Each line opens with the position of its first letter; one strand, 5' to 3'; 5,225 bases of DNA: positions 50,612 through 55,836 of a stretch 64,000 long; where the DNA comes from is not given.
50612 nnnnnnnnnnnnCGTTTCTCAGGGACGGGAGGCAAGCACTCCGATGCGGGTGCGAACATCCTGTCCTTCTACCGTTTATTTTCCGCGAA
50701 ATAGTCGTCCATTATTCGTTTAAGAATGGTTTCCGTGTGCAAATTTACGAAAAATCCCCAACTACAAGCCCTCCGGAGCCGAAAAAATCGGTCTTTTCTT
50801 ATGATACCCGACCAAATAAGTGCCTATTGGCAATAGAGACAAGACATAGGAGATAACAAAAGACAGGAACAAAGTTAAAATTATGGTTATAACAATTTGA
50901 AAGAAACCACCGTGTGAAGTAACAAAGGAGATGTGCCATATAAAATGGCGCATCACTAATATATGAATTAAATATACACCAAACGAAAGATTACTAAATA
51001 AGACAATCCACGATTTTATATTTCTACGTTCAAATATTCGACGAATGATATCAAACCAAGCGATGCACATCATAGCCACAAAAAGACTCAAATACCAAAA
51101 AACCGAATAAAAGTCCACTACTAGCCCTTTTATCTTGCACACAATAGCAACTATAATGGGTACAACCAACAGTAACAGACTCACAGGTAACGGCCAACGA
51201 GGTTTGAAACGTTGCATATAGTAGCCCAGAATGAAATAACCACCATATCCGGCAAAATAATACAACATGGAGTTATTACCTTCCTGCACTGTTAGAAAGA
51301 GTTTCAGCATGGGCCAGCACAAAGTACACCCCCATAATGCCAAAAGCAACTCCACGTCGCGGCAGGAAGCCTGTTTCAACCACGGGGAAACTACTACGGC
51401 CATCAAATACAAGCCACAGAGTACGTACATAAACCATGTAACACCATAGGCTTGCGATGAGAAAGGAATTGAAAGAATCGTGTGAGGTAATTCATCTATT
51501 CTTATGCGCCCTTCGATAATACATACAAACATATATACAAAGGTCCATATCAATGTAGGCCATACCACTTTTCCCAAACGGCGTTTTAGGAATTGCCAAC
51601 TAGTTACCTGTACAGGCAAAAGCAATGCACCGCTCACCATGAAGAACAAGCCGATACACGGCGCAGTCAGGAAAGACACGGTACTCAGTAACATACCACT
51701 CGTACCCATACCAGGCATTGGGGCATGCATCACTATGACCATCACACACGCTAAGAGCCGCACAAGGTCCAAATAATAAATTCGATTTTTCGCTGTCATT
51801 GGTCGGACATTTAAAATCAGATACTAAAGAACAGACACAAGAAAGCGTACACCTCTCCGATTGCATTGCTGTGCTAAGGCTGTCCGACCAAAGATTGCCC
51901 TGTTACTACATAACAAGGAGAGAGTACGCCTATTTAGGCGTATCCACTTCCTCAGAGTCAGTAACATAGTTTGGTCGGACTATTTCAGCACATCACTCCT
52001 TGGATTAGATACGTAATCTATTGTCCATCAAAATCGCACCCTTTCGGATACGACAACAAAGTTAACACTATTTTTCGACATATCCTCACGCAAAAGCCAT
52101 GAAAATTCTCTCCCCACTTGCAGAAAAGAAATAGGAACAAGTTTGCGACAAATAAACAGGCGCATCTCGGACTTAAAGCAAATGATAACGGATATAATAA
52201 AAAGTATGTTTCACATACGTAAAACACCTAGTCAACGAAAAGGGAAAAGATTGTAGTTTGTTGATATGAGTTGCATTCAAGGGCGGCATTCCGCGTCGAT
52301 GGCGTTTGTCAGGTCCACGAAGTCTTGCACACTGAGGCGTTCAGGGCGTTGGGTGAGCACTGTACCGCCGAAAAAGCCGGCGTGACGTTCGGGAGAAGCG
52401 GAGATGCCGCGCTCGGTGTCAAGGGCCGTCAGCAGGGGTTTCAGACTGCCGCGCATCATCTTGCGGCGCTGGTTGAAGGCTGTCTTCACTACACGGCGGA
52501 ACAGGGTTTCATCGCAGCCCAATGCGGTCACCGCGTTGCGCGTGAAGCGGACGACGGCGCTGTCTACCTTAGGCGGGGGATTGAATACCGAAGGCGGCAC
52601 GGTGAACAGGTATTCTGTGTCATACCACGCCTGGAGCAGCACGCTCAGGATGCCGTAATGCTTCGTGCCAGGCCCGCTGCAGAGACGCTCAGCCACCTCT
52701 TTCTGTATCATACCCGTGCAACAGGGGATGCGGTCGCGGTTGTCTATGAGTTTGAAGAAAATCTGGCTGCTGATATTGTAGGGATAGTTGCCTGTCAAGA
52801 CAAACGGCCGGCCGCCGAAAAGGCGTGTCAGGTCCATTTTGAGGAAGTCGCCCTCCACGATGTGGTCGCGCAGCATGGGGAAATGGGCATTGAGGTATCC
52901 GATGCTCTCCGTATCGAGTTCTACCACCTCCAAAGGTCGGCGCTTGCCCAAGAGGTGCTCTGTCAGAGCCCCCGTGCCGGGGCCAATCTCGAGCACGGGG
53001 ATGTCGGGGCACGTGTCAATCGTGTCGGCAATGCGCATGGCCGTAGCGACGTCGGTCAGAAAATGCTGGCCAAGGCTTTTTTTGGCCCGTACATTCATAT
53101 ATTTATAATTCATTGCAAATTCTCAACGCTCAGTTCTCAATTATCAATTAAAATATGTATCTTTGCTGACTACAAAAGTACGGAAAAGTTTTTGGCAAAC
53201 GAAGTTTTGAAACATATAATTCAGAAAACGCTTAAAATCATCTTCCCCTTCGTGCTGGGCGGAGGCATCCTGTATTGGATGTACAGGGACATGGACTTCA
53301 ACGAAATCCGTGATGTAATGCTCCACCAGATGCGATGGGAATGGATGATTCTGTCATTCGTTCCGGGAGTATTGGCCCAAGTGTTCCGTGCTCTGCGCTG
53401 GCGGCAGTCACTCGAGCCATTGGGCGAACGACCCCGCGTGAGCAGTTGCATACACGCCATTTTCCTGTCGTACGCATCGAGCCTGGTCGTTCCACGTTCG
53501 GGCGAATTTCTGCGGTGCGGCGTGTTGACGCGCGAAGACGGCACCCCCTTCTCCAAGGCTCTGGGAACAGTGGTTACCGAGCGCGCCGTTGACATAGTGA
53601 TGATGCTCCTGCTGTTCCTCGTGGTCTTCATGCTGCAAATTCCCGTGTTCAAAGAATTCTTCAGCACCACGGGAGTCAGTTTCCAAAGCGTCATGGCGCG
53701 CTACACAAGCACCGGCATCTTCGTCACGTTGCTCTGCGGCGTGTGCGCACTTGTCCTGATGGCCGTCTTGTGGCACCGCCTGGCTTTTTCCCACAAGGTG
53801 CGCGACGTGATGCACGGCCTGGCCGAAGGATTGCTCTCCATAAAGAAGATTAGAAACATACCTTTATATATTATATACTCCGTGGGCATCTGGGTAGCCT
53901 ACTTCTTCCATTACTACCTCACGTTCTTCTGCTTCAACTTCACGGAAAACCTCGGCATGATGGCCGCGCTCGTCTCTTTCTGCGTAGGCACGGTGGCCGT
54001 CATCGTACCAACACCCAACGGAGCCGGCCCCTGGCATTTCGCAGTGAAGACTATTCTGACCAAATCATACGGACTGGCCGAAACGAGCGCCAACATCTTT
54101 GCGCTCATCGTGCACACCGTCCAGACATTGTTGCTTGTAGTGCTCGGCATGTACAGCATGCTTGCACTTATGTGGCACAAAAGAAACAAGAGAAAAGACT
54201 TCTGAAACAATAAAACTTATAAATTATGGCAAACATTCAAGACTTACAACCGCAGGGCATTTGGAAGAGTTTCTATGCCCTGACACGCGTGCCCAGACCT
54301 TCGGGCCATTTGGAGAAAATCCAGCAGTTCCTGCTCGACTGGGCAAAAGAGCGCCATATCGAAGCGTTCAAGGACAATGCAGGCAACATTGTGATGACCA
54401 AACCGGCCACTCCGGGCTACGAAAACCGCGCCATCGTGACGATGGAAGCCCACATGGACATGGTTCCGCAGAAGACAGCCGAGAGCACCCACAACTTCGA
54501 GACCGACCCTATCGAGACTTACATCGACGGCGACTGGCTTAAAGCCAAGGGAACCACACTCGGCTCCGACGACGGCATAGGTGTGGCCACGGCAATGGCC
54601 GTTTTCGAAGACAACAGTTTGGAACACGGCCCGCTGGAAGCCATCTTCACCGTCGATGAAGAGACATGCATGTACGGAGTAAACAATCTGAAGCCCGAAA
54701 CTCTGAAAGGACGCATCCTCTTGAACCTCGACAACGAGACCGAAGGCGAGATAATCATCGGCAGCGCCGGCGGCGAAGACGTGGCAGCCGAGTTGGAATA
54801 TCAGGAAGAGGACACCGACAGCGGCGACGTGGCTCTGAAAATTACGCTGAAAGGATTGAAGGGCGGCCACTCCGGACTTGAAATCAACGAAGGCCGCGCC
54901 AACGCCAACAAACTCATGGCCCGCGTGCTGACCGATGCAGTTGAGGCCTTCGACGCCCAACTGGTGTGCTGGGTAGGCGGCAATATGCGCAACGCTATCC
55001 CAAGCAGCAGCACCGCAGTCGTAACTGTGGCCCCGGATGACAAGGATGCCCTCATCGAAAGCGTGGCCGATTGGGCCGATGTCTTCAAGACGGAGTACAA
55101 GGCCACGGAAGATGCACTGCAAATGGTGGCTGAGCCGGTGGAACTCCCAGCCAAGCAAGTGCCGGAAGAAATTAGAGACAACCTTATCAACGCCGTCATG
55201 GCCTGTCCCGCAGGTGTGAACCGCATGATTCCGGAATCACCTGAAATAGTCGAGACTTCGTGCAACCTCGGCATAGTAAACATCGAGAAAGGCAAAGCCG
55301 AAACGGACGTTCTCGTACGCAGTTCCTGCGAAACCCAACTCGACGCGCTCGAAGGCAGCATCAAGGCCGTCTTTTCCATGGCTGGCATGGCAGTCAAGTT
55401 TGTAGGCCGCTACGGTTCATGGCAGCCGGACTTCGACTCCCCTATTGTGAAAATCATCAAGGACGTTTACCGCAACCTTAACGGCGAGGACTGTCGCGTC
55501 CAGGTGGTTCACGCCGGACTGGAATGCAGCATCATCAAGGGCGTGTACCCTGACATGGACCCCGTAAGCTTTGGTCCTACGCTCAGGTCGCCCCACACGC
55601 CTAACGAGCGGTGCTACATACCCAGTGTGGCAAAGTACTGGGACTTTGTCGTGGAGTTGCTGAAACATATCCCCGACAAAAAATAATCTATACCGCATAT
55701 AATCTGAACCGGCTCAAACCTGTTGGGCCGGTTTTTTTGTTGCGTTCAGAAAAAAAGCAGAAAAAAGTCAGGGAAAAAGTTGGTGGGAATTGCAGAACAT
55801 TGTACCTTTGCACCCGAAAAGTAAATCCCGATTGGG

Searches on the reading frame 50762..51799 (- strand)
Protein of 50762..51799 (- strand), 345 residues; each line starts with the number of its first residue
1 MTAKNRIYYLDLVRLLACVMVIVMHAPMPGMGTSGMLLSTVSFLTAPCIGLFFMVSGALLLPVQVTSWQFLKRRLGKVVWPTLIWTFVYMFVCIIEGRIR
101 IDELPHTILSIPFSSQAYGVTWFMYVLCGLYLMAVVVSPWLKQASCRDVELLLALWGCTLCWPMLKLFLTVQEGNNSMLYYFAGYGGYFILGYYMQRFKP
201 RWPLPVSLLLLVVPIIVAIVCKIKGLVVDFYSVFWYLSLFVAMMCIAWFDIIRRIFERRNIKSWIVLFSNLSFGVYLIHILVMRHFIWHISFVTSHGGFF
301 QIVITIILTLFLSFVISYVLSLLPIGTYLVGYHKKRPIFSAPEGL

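Call 70: search_protein_families(library=pfam, proteins=[window:50762-51799:-], max_evalue=0.001)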
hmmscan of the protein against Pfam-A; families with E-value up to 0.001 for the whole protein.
window:50762-51799:- (345 aa): 1 family
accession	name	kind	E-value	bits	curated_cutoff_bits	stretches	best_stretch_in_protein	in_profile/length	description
PF01757.29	Acyl_transf_3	-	9.9e-33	114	31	1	7-317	1-325/326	Acyltransferase domain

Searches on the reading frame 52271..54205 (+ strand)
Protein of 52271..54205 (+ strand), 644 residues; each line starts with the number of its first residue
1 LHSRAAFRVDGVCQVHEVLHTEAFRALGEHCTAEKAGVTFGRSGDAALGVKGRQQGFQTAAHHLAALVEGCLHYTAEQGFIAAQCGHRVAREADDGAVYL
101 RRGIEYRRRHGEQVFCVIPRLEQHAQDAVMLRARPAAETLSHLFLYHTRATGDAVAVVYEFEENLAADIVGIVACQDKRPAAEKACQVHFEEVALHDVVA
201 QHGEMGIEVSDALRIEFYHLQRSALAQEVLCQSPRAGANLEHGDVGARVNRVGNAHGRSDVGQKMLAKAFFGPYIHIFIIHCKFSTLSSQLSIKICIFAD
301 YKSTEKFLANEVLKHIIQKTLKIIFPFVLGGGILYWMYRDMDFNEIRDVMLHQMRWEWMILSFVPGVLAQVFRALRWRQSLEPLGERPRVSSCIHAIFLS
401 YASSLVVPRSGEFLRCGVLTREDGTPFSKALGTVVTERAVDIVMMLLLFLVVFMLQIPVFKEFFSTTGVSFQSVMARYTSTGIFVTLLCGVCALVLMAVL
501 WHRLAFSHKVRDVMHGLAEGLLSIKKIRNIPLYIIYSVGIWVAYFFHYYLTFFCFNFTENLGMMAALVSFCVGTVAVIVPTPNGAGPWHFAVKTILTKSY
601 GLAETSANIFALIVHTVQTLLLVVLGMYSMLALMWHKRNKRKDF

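Call 70: search_protein_families(library=pfam, proteins=[window:52271-54205:+], max_evalue=0.001)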
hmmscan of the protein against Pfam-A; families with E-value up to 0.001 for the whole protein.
window:52271-54205:+ (644 aa): 1 family
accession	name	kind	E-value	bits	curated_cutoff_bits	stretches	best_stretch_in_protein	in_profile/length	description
PF03706.18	LPG_synthase_TM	-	2.1e-37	129.7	33.4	1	324-626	2-302/302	Lysylphosphatidylglycerol synthase TM region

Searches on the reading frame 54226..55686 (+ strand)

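Call 70: search_protein_families(library=pfam, proteins=[window:54226-55686:+], max_evalue=0.001)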
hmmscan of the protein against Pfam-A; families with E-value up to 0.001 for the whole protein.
window:54226-55686:+ (486 aa): 2 families
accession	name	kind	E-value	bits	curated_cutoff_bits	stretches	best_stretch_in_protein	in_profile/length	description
PF01546.33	Peptidase_M20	-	4.4e-15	56.6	24.6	1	74-480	3-205/206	Peptidase family M20/M25/M40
PF07687.19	M20_dimer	-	1.5e-09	38.2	21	1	207-294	2-106/107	Peptidase dimerisation domain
